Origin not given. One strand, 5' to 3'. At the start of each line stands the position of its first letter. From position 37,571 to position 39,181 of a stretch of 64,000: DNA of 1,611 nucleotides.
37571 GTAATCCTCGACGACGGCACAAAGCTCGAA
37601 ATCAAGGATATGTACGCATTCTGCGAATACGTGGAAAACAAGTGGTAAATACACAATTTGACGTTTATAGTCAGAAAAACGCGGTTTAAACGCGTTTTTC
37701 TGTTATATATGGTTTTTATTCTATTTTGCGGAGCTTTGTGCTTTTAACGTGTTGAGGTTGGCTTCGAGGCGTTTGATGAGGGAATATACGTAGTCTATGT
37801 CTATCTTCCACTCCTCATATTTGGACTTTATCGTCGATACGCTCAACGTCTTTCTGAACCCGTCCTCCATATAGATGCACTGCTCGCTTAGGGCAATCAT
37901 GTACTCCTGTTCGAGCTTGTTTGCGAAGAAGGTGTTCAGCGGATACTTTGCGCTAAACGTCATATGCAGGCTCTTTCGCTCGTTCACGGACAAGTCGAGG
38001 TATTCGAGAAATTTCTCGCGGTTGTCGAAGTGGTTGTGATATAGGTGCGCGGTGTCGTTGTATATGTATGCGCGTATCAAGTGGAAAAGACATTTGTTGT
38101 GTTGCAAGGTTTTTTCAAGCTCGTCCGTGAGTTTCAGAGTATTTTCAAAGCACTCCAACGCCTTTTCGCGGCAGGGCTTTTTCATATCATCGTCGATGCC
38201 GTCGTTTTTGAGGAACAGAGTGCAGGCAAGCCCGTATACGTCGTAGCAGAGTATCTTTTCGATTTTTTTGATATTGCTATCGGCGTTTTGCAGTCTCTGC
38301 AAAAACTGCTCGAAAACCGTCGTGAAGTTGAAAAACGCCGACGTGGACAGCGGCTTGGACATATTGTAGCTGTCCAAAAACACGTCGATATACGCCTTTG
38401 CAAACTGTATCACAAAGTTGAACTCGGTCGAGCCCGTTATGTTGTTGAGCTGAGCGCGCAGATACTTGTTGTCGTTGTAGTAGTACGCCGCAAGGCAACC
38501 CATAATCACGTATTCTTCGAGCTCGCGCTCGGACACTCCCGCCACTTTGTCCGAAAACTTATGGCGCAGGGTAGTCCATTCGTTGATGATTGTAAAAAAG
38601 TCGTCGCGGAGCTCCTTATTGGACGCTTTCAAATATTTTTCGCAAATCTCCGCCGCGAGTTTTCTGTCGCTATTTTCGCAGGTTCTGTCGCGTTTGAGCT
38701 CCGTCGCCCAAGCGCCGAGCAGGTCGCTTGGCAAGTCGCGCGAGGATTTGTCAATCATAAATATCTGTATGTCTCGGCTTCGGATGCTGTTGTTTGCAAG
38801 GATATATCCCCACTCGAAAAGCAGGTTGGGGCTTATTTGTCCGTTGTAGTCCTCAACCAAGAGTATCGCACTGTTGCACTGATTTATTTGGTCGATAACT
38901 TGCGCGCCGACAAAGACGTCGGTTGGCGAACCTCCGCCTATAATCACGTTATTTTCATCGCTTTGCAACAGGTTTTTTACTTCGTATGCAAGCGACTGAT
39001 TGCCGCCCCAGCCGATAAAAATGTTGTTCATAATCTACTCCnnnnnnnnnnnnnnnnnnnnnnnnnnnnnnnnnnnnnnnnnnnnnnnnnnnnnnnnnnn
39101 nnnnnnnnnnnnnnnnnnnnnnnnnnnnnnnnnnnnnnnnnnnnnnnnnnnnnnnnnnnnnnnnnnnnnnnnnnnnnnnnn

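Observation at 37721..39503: Translationally coupled GuaD-like deaminase + TIR-like/helical-domain protein: candidate undescribed two-gene nucleotide-targeting (defence-like) cassette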

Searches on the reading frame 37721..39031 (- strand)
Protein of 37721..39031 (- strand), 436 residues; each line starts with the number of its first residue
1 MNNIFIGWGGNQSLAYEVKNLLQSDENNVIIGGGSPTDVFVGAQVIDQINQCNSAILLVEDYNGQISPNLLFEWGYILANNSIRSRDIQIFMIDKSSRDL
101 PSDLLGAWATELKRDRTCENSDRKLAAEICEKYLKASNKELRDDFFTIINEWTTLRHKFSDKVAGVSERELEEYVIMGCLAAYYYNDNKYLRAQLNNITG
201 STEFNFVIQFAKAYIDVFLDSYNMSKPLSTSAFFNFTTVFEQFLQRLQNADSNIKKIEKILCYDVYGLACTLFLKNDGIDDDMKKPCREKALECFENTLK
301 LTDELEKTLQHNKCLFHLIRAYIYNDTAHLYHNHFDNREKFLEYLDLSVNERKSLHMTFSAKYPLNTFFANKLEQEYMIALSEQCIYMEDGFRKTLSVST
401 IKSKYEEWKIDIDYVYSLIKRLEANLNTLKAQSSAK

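Call 3: search_protein_families(library=pfam, proteins=[window:37721-39031:-], max_evalue=0.1)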
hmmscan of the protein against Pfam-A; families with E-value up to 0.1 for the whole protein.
window:37721-39031:- (436 aa): 1 family
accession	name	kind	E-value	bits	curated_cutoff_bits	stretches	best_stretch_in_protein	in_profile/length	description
PF10137.14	CAP12-PCTIR_TIR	-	1.5e-07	31.9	24.7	1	3-112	1-117/119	CAP12/Pycsar effector protein, TIR domain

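Call 4: search_protein_families(library=padloc, proteins=[window:37721-39031:-], max_evalue=0.1)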
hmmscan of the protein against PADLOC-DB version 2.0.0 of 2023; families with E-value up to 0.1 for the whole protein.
window:37721-39031:- (436 aa): 0 families

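Call 5: search_protein_families(library=ncbifam, proteins=[window:37721-39031:-], max_evalue=0.1)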
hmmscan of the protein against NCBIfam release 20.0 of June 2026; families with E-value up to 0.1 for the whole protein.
window:37721-39031:- (436 aa): 0 families

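Call 9: find_homologous_proteins(query=window:37721-39031:-, max_evalue=0.001)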
Query window:37721-39031:- (436 aa): 91 proteins with E <= 0.001 among 3887 candidates.
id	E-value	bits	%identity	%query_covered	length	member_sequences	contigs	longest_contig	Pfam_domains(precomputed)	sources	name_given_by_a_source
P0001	2.0e-228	777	77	98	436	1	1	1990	PF10137.15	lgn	-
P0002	1.3e-183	629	64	99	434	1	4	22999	PF10137.15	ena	-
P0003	5.6e-178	610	63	100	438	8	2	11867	PF10137.15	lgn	-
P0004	5.4e-137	475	51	98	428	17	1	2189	PF10137.15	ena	-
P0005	2.1e-136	473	50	100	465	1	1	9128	PF10137.15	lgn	-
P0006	1.1e-132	461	51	98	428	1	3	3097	PF10137.15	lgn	-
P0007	6.5e-128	445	49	99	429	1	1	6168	PF10137.15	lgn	-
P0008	9.3e-127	442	50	96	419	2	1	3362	PF10137.15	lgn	-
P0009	4.1e-123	430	47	99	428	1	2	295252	PF10137.15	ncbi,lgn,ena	-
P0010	1.5e-122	428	50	98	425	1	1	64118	PF10137.15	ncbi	-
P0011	7.8e-122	425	48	98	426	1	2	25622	PF10137.15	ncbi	-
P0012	3.4e-121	423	49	98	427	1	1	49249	PF10137.15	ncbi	-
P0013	6.2e-121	422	48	98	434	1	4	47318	PF10137.15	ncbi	-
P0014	9.1e-121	422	48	99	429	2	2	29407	PF10137.15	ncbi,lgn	-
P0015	1.9e-120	421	47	98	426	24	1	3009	PF10137.15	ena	-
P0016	2.8e-120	420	46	98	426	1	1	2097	PF10137.15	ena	-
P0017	1.2e-119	418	47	98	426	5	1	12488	PF10137.15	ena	-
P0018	1.7e-119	418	47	98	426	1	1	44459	PF10137.15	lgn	-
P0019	1.9e-119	418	47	98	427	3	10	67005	PF10137.15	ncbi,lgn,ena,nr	ncbi:MAG: nucleotide-binding protein [Treponema sp.]|nr:nucleotide-binding protein [Treponema sp.]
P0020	2.5e-119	417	47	98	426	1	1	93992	PF10137.15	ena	-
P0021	3.1e-119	417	45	98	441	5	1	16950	PF10137.15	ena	-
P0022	5.6e-119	416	47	98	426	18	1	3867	PF10137.15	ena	-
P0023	9.0e-119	415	48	99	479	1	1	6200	PF10137.15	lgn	-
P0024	1.5e-118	415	47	98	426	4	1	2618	PF10137.15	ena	-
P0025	9.4e-118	412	47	98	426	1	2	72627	PF10137.15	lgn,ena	-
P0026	1.6e-117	411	47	98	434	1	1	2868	PF10137.15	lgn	-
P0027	1.7e-117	411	46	97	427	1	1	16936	PF10137.15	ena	-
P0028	2.4e-117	411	47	99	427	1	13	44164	PF10137.15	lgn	-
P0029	5.9e-117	409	45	98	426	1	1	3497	PF10137.15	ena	-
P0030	1.8e-116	408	45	98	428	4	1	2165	PF10137.15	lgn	-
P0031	1.8e-116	408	47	98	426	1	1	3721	PF10137.15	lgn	-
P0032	1.9e-116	408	46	98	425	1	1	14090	PF10137.15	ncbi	-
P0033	2.8e-116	407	47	98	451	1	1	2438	PF10137.15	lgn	-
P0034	3.1e-116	407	45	98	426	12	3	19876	PF10137.15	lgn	-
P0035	1.0e-115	405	46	98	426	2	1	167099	PF10137.15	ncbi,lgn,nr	ncbi:MAG: nucleotide-binding protein [Treponema sp.]|nr:nucleotide-binding protein [Treponema sp.]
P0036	1.4e-115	405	48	98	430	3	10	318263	PF10137.15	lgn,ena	-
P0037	5.9e-115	403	46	98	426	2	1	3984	PF10137.15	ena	-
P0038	8.7e-115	402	45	98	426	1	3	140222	PF10137.15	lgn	-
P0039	9.6e-115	402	47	98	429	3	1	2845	PF10137.15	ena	-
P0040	3.1e-113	397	47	98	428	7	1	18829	PF10137.15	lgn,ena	-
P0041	5.4e-113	396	45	99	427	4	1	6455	PF10137.15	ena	-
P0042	7.2e-113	396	45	99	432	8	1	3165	PF10137.15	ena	-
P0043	4.8e-112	393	45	99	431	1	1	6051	PF10137.15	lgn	-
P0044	6.6e-112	393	46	98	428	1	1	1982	PF10137.15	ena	-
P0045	7.8e-112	393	47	98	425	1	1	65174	PF10137.15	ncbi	-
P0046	2.5e-111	391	45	98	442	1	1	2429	PF10137.15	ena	-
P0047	2.6e-109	384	44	99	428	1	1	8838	PF10137.15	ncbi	-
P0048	7.1e-109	383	45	98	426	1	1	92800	PF10137.15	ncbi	-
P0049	1.2e-108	382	44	98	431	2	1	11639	PF10137.15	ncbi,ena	-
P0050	1.5e-108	382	44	99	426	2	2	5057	PF10137.15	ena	-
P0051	1.6e-108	382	43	98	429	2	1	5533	PF10137.15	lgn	-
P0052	3.4e-108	381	44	99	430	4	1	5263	PF10137.15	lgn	-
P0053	4.0e-107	377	45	98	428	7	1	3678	PF10137.15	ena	-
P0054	8.9e-107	376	44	98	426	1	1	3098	PF10137.15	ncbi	-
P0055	3.7e-106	374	44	98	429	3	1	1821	PF10137.15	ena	-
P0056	1.5e-104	368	44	98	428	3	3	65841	PF10137.15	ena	-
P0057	2.3e-104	368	43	98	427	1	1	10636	PF10137.15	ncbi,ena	-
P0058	2.9e-104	368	43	99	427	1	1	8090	PF10137.15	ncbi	-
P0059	3.4e-104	367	44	98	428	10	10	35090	PF10137.15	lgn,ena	-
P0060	1.8e-103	365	44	98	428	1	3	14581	PF10137.15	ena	-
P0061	4.2e-103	364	44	98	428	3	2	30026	PF10137.15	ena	-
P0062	5.6e-102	360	45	98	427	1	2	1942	PF10137.15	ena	-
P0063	6.9e-102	360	43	98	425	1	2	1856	PF10137.15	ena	-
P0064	1.5e-101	359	47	89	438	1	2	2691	PF10137.15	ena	-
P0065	1.1e-100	356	44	99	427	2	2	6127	PF10137.15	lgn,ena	-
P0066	3.2e-100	354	42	99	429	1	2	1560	PF10137.15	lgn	-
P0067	2.6e-99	351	42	98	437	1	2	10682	PF10137.15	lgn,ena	-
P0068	7.8e-97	343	42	99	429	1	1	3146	PF10137.15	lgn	-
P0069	2.3e-96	342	41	98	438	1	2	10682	PF10137.15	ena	-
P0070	1.8e-95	339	40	98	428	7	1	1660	PF10137.15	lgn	-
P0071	8.0e-95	336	42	98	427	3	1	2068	PF10137.15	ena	-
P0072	5.1e-94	334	42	98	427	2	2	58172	PF10137.15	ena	-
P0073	5.5e-93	330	39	98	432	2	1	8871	PF10137.15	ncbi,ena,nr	ncbi:MAG: nucleotide-binding protein [Clostridia bacterium]|nr:nucleotide-binding protein [Clostridi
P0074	4.3e-91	324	39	98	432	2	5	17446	PF10137.15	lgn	-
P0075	5.7e-89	317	39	98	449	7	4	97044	PF10137.15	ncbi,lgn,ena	-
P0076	3.8e-88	314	38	98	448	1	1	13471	PF10137.15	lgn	-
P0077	5.1e-88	314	39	98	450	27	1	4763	PF10137.15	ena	-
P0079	5.4e-86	307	38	99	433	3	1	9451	PF10137.15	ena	-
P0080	6.8e-83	297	39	99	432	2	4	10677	PF10137.15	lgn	-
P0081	2.2e-82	296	38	99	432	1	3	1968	PF10137.15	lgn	-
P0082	1.5e-81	293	39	99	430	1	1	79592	PF10137.15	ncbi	-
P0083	1.7e-81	293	38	99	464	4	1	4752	PF10137.15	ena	-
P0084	7.6e-80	287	37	100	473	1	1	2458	PF10137.15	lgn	-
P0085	1.3e-78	283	38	98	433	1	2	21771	PF10137.15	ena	-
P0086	7.0e-78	281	38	98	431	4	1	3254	PF10137.15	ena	-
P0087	8.3e-78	280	38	98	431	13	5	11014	PF10137.15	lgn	-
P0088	7.9e-77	277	38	98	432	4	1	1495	PF10137.15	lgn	-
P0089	7.6e-76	274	37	98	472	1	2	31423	PF10137.15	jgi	-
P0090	4.6e-74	268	37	98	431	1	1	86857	PF10137.15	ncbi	-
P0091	7.1e-66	241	47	56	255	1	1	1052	PF10137.15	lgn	-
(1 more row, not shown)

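Call 11: search_solved_structures(query=window:37721-39031:-, max_evalue=1, show_alignments=2)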
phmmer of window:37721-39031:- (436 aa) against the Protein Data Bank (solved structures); distinct sequences matched with E-value up to 1: 1.
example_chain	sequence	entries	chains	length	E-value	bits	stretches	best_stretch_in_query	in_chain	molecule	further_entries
9e5c_3k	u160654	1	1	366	0.094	15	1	266-329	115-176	Leucine-rich repeat protein (LRRP)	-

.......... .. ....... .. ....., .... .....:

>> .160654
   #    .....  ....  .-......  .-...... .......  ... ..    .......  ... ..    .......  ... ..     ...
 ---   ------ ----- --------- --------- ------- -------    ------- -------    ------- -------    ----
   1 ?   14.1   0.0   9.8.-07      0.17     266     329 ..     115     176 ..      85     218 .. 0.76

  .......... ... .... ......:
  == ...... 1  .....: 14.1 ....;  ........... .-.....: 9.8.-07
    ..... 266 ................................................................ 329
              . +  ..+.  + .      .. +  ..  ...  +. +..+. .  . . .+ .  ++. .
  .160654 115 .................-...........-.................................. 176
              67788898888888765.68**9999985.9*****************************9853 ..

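Call 14: find_related_loci(query=A1, collection=genome_contigs, flank=8000)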
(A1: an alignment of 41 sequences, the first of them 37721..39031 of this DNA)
Query A1 (436 aa) in genome_contigs; peptide patterns used: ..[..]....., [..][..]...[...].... (x = any residue, [..] = any of these).
214 stretches matched a pattern; 16 encode a relative of the query (tblastn E <= 1e-3); 16 distinct loci.
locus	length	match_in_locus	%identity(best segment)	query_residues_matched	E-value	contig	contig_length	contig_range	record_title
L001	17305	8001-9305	63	1-435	6e-179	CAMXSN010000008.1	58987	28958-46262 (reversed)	MAG TPA_asm: uncultured Clostridia bacterium isolate SRR14920976_bin.7_metawrap_v1.3_MAG genome assembly, contig: NODE.3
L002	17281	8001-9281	51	1-429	2e-144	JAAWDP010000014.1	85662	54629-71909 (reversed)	MAG: Clostridia bacterium isolate ABMPRH_118_0 k141_1280305, whole genome shotgun sequence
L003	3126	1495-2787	50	1-432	1e-143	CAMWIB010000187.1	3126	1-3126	MAG TPA_asm: uncultured Clostridia bacterium isolate SRR14411283_bin.10_metawrap_v1.3_MAG genome assembly, contig: NODE.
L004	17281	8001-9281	47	1-432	8e-131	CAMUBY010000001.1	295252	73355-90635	MAG TPA_asm: uncultured Clostridia bacterium isolate SRR14038236_bin.22_metawrap_v1.3_MAG genome assembly, contig: NODE.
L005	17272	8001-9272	45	1-427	7e-125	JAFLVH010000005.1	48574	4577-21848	MAG: Clostridiales bacterium isolate HAN100 Seq5, whole genome shotgun sequence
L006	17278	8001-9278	46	1-427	6e-120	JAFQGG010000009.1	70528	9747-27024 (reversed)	MAG: Clostridia bacterium isolate RGIG1792 Goat_Cecum-4__c837, whole genome shotgun sequence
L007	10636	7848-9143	42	1-435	2e-110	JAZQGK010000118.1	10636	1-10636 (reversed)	MAG: Candidatus Scatosoma sp. isolate T1900044630_TS20190096.MAGScoT_cleanbin_000047 SGB_1027_k141_1594540, whole genome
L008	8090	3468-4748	43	1-430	2e-104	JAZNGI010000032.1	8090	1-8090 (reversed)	MAG: Eubacteriales bacterium isolate T1900044706_TS20190172.MAGScoT_cleanbin_000003 SGB_1812_k141_2687134, whole genome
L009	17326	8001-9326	38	1-427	6e-96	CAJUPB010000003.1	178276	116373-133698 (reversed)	MAG TPA_asm: uncultured Christensenellaceae bacterium isolate MGBC164958 genome assembly, contig: MGBC164958.3, whole ge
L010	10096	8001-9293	38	1-430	1e-84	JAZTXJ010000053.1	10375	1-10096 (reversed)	MAG: Eubacteriales bacterium isolate T1900045330_YK20190019.MAGScoT_cleanbin_000034 SGB_6515_k141_2121360, whole genome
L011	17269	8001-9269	46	1-426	4e-122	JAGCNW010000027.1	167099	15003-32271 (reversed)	MAG: Treponema sp. isolate RGIG9962 Yak_Reticulum-2__c549972, whole genome shotgun sequence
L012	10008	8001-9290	39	1-429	2e-83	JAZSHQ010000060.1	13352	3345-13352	MAG: Eubacteriales bacterium isolate T1900044574_TS20190040.MAGScoT_cleanbin_000056 SGB_479_k141_330344, whole genome sh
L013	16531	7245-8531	38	1-429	6e-82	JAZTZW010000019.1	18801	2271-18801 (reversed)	MAG: Eubacteriales bacterium isolate T1900045323_YK20190012.MAGScoT_cleanbin_000015 SGB_6392_k141_544892, whole genome s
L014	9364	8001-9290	38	1-430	2e-79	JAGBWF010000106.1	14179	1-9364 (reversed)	MAG: Clostridia bacterium isolate RGIG9503 Yak_Cecum-5__c457853, whole genome shotgun sequence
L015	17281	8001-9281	38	1-426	9e-78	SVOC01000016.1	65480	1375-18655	MAG: Oscillospiraceae bacterium isolate SIG555 NODE_691_length_65480_cov_26.604345, whole genome shotgun sequence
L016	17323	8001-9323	39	1-427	3e-98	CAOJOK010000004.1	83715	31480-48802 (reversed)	MAG TPA_asm: uncultured Clostridia bacterium isolate SRR15730533_bin.94_metawrap_v1.3_MAG genome assembly, contig: NODE.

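Call 16: find_encoding_contigs(protein=P0035, flank=8000, max_places=3)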
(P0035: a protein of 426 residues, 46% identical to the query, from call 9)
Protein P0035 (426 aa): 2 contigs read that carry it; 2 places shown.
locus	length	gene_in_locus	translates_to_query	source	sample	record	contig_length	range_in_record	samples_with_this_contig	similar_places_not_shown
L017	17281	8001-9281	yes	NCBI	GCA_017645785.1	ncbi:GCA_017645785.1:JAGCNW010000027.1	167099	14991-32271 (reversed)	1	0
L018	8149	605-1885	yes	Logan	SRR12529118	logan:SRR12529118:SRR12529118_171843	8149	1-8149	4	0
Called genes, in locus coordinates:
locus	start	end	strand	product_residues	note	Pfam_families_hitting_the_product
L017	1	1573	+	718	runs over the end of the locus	PF01464:SLT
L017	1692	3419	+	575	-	PF00999:Na_H_Exchanger, PF00571:CBS (faint)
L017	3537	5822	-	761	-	-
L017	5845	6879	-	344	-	-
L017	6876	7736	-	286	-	-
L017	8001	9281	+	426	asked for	PF10137:CAP12-PCTIR_TIR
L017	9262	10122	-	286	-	-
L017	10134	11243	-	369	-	PF13676:TIR_2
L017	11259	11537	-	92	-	PF02026:RyR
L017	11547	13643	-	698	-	-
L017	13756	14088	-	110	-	-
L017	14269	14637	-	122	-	-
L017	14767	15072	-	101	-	PF01381:HTH_3, PF12844:HTH_19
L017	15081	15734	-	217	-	-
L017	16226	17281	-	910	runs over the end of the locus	PF26696:PTL_trimer (faint), PF22904:NOMO1-like_2nd (faint), PF13715:CarbopepD_reg_2 (faint), PF13620:CarboxypepD_reg (weak), PF13306:LRR_5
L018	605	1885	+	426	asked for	PF10137:CAP12-PCTIR_TIR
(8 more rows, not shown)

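Call 17: find_encoding_contigs(protein=P0036, flank=8000, max_places=3)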
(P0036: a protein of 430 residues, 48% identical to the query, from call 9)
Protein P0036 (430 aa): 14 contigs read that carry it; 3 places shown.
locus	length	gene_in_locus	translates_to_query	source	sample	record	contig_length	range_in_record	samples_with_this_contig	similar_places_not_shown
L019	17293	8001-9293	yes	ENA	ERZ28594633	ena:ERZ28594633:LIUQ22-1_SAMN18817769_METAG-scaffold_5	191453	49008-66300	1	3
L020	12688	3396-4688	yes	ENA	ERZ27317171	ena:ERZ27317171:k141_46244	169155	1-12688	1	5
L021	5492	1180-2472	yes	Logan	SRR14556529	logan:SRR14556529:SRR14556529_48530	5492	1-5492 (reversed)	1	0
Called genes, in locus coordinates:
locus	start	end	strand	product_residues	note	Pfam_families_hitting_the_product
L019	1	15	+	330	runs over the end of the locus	PF00710:Asparaginase, PF17763:Asparaginase_C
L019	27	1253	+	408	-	PF02073:Peptidase_M29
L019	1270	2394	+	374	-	PF02492:cobW, PF07683:CobW_C (weak)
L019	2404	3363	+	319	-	PF21537:DUF1980_C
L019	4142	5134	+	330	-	PF00535:Glycos_transf_2, PF10111:Glyco_tranf_2_2, PF13641:Glyco_tranf_2_3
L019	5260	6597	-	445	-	PF02812:ELFV_dehydrog_N, PF00208:ELFV_dehydrog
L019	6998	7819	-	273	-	PF01757:Acyl_transf_3 (faint), PF07786:HGSNAT_cat, PF10129:OpgC_C (faint)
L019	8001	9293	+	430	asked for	PF10137:CAP12-PCTIR_TIR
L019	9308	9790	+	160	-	-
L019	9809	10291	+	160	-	-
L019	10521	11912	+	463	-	PF00682:HMGL-like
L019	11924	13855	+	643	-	PF00330:Aconitase, PF00694:Aconitase_C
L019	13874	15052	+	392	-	PF00180:Iso_dh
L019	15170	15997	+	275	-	-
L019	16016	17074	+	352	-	-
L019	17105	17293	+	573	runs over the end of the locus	PF02878:PGM_PMM_I, PF02879:PGM_PMM_II, PF02880:PGM_PMM_III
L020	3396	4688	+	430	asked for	PF10137:CAP12-PCTIR_TIR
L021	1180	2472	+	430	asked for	PF10137:CAP12-PCTIR_TIR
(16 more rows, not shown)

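Call 18: find_encoding_contigs(protein=P0009, flank=8000, max_places=2)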
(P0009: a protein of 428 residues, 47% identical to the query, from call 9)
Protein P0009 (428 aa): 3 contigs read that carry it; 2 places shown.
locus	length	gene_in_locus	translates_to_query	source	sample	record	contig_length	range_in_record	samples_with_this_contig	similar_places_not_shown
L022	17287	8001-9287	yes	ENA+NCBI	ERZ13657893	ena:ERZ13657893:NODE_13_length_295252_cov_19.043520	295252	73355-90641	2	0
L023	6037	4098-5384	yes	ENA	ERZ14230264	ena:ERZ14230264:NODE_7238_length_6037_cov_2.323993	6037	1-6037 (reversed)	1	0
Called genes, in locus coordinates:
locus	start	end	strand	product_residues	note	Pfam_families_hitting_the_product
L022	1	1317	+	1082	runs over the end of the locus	PF00580:UvrD-helicase, PF01443:Viral_helicase1 (faint), PF13245:AAA_19, PF13361:UvrD_C, PF13538:UvrD_C_2 (weak), PF12705:PDDEXK_1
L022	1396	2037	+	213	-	-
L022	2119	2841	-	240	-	-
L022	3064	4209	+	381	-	PF00583:Acetyltransf_1 (faint)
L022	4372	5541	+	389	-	PF00155:Aminotran_1_2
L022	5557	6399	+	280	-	PF01134:GIDA (faint), PF07992:Pyr_redox_2, PF13738:Pyr_redox_3 (faint), PF07992:Pyr_redox_2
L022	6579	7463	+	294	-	-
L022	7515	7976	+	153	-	PF00383:dCMP_cyt_deam_1, PF14437:MafB19-deam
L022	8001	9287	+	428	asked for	PF10137:CAP12-PCTIR_TIR (weak)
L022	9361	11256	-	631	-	PF13855:LRR_8 (faint), PF13306:LRR_5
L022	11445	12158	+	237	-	PF00072:Response_reg, PF04397:LytTR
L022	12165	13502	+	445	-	PF14501:HATPase_c_5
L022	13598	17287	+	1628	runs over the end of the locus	PF01915:Glyco_hydro_3_C, PF14310:Fn3-like, PF00933:Glyco_hydro_3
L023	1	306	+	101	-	?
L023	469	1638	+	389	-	PF00155:Aminotran_1_2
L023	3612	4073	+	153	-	PF00383:dCMP_cyt_deam_1, PF14437:MafB19-deam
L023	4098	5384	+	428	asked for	PF10137:CAP12-PCTIR_TIR (weak)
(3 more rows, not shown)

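Call 24: search_protein_families(library=pfam, proteins=[L016:7397-7972:+, L019:9308-9790:+, L019:9809-10291:+, L011:9262-10122:-, L011:10134-11243:-, L007:6570-7427:+, L008:1580-2947:-, L001:9360-11021:+, L002:9472-10524:+, L005:9842-10297:+], max_evalue=0.01)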
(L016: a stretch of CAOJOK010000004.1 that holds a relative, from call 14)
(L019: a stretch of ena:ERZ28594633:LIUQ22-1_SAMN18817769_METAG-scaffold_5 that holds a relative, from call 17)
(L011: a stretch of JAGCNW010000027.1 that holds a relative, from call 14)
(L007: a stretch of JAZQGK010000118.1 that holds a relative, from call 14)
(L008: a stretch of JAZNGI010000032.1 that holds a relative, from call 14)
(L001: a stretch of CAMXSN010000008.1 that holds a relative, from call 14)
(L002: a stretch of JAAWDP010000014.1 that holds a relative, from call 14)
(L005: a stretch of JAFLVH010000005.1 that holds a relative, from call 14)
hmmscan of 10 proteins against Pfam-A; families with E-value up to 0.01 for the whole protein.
L016:7397-7972:+ (191 aa): 2 families
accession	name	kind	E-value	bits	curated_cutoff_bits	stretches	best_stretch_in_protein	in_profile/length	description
PF03641.19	Lysine_decarbox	-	1.5e-31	109.8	27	1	45-176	1-130/131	Possible lysine decarboxylase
PF18306.6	LDcluster4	-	3e-18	66.3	26.3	1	1-120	2-115/151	SLOG cluster4 family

L019:9308-9790:+ (160 aa): 0 families

L019:9809-10291:+ (160 aa): 1 family
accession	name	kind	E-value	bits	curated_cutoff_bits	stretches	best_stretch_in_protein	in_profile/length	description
PF10722.14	YbjN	-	0.0054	17.4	22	1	18-145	3-125/126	Putative bacterial sensory transduction regulator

L011:9262-10122:- (286 aa): 3 families
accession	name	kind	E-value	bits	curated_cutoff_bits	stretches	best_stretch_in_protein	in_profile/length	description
PF00583.31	Acetyltransf_1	-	3.5e-05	24.5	20.7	1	59-136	18-89/116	Acetyltransferase (GNAT) family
PF13508.13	Acetyltransf_7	-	0.00019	22.2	27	1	84-142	6-60/84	Acetyltransferase (GNAT) domain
PF13673.13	Acetyltransf_10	-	0.0021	18.5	23.6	1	58-137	6-82/128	Acetyltransferase (GNAT) domain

L011:10134-11243:- (369 aa): 1 family
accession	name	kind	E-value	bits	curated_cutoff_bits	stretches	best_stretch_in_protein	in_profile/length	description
PF13676.11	TIR_2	-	6.2e-12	46.5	28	1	5-93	1-92/122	TIR domain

L007:6570-7427:+ (285 aa): 2 families
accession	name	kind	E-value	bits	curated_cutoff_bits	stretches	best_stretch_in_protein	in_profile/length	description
PF00126.33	HTH_1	-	1.7e-17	63.5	26.6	1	4-62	2-60/60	Bacterial regulatory helix-turn-helix protein, lysR family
PF03466.25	LysR_substrate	-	3e-13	50.1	28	1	88-273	4-191/209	LysR substrate binding domain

L008:1580-2947:- (455 aa): 2 families
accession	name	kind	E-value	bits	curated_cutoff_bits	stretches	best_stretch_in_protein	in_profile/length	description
PF00589.27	Phage_integrase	-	7.8e-18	65.3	27.1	1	225-407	20-168/172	Phage integrase family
PF14659.12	Phage_int_SAM_3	-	1.3e-09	38.5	22.6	1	86-143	1-57/58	Phage integrase, N-terminal SAM-like domain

L001:9360-11021:+ (553 aa): 3 families
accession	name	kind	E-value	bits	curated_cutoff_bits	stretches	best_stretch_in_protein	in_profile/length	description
PF02065.24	Melibiase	-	4.9e-17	62.4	27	1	247-363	73-191/347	Melibiase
PF01055.32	Glyco_hydro_31_2nd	-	7.7e-10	39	23.5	1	221-363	16-156/328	Glycosyl hydrolases family 31 TIM-barrel domain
PF16499.11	Melibiase_2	-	3.4e-07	30.3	23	1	240-291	42-96/284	Alpha galactosidase A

L002:9472-10524:+ (350 aa): 0 families

L005:9842-10297:+ (151 aa): 1 family
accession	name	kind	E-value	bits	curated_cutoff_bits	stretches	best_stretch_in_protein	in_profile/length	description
PF02580.21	Tyr_Deacylase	-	8.5e-50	169.3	25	1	2-150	1-143/144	D-Tyr-tRNA(Tyr) deacylase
